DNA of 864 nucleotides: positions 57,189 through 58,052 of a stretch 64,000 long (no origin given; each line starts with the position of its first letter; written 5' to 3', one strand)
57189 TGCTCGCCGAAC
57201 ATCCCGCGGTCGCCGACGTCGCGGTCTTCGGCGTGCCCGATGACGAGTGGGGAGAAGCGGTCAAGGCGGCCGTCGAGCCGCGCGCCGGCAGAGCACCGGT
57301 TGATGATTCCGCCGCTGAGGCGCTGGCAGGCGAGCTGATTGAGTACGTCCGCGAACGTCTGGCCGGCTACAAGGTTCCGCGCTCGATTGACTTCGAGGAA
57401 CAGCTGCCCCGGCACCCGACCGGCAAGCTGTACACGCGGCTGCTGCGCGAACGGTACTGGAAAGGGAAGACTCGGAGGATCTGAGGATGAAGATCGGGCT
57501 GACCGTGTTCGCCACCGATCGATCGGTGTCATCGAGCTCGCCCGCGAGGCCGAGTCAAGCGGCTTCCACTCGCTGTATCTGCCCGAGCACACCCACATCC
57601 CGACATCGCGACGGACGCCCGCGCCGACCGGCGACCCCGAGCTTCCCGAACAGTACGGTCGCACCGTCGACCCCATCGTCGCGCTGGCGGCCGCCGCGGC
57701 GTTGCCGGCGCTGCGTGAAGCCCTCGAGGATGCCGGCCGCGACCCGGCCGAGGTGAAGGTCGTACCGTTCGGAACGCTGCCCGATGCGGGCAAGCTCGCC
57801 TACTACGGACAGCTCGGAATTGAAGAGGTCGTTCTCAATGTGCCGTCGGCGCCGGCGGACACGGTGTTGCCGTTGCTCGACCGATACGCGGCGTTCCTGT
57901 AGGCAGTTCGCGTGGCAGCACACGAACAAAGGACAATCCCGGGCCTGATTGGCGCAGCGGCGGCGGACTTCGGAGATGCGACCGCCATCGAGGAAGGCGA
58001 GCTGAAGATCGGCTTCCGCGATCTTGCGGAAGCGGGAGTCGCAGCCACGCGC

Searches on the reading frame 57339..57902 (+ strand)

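Call 66: search_protein_families(library=pfam, proteins=[window:57339-57902:+], max_evalue=0.01)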
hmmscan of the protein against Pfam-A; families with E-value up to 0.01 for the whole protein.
window:57339-57902:+ (187 aa): 1 family
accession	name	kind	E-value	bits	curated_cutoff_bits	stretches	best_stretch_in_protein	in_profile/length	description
PF00296.26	Bac_luciferase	-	2.6e-06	27.5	27.9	1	64-121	25-63/314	Luciferase-like monooxygenase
